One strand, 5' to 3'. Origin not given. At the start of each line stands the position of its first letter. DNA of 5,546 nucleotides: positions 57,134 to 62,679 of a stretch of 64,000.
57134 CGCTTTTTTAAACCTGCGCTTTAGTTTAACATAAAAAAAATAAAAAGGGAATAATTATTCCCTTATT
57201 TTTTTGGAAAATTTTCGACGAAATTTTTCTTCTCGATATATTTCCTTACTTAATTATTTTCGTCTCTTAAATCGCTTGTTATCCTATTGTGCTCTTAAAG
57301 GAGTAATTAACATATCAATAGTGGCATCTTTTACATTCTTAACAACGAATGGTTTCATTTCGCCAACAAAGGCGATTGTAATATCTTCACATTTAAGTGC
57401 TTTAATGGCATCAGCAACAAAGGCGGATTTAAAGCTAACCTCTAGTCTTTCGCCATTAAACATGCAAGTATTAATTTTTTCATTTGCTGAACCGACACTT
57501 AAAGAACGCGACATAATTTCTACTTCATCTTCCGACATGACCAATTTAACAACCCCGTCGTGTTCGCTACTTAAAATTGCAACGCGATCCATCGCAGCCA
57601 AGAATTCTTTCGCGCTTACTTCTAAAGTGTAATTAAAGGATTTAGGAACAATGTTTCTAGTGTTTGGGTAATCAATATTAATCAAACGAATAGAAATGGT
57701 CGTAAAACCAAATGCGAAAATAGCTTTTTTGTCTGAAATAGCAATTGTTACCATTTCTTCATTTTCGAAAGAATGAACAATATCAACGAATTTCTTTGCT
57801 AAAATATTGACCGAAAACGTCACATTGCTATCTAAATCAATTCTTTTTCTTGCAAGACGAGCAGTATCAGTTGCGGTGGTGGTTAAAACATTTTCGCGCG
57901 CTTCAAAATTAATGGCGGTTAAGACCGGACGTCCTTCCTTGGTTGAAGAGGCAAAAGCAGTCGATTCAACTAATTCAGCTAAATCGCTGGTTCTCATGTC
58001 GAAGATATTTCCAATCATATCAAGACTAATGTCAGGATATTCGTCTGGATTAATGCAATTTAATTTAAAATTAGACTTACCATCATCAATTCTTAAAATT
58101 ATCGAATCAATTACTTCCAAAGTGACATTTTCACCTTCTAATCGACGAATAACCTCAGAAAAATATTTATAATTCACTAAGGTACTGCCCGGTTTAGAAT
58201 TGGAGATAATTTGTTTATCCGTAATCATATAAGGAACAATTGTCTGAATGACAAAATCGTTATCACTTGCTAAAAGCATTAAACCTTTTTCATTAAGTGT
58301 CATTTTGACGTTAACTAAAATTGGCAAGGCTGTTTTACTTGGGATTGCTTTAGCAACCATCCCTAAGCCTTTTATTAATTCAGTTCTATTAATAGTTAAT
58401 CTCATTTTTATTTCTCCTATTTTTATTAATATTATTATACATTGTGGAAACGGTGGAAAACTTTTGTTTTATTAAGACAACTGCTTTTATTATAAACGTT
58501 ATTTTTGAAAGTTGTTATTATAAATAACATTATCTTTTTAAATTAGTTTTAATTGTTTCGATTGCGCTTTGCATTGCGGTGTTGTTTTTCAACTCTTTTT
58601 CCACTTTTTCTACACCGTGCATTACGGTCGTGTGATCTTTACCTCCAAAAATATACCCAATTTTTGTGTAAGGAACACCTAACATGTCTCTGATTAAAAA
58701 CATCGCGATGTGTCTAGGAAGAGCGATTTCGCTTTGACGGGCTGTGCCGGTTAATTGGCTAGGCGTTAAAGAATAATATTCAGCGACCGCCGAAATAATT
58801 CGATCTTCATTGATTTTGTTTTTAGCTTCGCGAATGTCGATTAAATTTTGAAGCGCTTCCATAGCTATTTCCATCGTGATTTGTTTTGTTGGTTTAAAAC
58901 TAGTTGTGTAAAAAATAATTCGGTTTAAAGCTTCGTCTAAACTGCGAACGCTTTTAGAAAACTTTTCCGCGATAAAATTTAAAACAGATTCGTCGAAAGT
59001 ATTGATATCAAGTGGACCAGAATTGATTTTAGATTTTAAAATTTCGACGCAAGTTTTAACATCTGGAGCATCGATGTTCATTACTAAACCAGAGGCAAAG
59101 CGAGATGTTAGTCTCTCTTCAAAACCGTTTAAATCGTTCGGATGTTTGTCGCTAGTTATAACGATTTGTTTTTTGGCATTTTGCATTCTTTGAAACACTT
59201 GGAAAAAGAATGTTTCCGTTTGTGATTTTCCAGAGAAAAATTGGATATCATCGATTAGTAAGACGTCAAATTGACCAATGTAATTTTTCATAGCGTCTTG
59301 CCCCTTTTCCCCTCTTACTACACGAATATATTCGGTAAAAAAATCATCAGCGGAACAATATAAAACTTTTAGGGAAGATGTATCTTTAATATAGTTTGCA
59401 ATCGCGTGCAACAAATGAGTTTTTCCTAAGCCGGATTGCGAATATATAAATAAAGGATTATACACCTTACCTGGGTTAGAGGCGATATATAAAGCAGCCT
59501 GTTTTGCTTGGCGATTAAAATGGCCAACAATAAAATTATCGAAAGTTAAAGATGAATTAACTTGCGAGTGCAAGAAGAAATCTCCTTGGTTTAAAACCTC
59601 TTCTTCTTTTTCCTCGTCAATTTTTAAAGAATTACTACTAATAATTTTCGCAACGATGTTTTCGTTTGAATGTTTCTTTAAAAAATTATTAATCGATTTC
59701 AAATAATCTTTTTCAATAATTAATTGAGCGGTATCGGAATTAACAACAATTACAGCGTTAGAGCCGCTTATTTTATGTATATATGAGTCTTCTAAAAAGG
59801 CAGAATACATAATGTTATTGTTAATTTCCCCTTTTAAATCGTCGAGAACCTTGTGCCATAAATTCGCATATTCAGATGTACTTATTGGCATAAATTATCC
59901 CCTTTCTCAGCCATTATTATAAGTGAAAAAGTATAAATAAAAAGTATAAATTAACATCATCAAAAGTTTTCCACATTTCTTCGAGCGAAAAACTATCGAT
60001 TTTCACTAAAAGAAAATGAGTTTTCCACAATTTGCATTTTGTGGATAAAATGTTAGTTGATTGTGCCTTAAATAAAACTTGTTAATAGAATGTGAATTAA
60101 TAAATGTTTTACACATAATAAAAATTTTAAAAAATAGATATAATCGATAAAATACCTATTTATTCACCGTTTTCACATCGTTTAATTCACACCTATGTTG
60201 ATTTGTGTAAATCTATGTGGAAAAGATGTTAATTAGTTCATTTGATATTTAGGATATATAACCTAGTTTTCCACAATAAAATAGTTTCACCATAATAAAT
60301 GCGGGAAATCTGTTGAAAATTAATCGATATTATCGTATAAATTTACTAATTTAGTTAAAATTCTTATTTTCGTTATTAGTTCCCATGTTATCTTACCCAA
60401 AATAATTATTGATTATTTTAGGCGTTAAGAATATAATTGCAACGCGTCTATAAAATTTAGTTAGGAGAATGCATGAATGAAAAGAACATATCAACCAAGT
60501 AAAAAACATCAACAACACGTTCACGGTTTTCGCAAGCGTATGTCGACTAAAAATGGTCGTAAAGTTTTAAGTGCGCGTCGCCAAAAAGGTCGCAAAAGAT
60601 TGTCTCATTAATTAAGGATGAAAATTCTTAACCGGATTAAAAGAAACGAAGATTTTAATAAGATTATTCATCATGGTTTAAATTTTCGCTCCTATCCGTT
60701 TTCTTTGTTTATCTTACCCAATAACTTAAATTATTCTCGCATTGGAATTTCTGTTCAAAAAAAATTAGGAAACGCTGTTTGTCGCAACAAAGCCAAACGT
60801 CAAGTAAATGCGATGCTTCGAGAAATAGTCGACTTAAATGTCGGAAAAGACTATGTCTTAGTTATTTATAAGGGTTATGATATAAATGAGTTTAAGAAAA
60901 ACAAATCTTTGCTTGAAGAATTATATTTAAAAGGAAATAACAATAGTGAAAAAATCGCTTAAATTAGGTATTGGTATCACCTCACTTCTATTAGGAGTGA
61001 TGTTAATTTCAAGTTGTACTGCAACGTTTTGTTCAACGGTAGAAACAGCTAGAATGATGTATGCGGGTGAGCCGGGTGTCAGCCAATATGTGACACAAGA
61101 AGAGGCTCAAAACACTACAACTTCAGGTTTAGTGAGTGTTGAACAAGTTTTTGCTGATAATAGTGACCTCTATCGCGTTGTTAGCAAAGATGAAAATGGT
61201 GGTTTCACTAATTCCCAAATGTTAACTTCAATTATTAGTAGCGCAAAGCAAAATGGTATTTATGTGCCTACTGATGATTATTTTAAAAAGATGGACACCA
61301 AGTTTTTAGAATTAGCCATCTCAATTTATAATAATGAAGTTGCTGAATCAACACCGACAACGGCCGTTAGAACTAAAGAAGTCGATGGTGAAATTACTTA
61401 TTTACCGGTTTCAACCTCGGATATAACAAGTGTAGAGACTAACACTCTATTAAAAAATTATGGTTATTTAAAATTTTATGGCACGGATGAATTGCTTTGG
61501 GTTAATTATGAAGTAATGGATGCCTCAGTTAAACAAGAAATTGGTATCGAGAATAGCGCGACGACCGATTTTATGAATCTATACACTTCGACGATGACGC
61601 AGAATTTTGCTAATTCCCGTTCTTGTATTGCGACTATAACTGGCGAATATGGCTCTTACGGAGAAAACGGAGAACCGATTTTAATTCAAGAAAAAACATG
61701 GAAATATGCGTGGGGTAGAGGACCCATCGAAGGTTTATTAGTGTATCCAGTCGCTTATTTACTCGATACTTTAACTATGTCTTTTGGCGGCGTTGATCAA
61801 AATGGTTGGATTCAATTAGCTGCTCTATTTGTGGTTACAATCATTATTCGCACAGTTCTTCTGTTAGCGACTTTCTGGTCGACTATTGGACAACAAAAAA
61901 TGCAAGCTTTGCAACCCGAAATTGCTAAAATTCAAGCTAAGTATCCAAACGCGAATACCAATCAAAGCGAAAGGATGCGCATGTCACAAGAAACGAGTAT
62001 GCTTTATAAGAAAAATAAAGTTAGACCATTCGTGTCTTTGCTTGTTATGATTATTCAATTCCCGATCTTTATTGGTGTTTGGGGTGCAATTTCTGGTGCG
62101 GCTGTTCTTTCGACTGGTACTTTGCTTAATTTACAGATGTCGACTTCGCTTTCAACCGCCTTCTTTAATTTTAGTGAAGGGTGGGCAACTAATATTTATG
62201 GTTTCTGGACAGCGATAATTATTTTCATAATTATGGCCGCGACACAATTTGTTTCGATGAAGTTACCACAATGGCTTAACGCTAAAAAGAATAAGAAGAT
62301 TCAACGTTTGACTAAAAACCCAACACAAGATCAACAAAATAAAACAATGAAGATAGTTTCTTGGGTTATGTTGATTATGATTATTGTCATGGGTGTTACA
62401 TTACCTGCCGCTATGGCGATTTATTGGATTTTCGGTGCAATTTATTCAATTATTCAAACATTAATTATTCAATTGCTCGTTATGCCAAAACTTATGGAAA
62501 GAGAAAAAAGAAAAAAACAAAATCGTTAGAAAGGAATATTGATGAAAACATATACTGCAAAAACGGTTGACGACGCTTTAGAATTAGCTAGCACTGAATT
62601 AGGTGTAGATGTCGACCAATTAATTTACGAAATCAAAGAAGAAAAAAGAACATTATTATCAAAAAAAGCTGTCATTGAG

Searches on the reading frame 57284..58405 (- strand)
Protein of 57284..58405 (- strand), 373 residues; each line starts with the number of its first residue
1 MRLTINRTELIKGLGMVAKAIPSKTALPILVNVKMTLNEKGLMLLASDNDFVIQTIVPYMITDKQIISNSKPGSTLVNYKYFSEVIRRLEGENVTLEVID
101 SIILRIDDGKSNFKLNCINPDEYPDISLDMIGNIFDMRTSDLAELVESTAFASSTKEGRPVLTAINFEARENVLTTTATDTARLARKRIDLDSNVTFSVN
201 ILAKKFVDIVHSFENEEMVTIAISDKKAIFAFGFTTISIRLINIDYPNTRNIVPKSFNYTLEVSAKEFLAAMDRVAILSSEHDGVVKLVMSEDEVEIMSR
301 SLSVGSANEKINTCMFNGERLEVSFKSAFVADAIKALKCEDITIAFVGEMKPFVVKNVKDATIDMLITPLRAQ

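Call 46: search_protein_families(library=pfam, proteins=[window:57284-58405:-], max_evalue=0.0001)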
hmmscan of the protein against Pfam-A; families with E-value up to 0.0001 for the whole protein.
window:57284-58405:- (373 aa): 3 families
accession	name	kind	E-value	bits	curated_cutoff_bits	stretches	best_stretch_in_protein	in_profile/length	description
PF00712.24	DNA_pol3_beta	-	4.2e-35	120.9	24.4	2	1-126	1-119/120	DNA polymerase III beta subunit, N-terminal domain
PF02768.20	DNA_pol3_beta_3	-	4.8e-27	94.6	27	1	251-371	2-121/121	DNA polymerase III beta subunit, C-terminal domain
PF02767.21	DNA_pol3_beta_2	-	3.2e-19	69.8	27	1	138-248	3-116/116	DNA polymerase III beta subunit, central domain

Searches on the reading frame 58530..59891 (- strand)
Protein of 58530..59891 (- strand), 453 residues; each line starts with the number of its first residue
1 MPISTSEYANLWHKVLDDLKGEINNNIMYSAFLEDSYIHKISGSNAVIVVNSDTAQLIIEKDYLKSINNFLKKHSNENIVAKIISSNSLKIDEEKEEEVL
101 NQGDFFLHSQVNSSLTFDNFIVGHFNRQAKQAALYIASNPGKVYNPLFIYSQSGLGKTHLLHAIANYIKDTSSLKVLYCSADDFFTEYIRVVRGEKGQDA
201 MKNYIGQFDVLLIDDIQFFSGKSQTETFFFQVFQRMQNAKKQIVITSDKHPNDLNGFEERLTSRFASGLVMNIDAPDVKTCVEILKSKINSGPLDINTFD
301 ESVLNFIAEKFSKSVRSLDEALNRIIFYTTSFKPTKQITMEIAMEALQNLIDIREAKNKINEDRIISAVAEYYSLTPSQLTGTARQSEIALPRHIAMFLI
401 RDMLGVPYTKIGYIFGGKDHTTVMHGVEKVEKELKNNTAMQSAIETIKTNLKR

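Call 46: search_protein_families(library=pfam, proteins=[window:58530-59891:-], max_evalue=0.0001)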
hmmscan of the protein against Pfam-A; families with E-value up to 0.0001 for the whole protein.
window:58530-59891:- (453 aa): 5 families
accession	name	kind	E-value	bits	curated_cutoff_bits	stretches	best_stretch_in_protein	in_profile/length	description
PF00308.24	Bac_DnaA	-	4.5e-55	186.7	23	1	112-271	2-161/162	Bacterial DnaA ATPAse domain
PF08299.17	Bac_DnaA_C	-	6.2e-25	87.4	31.5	1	363-430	2-69/69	Bacterial dnaA protein helix-turn-helix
PF01695.23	IstB_IS21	-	3e-07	30.6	24.1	1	151-249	99-194/238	IstB-like ATP binding protein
PF00004.35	AAA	-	1.3e-05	26.1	21.2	1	149-255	3-115/131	ATPase family associated with various cellular activities (AAA)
PF01637.24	ATPase_2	-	1.8e-05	25.1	33.2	0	144-248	20-117/225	ATPase domain predominantly from Archaea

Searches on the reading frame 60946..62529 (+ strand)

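Call 46: search_protein_families(library=pfam, proteins=[window:60946-62529:+], max_evalue=0.0001)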
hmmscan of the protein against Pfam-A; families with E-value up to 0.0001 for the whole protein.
window:60946-62529:+ (527 aa): 1 family
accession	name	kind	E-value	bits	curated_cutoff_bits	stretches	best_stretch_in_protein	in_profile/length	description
PF02096.25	60KD_IMP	-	2.9e-33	115.6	35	1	293-509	4-162/163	60Kd inner membrane protein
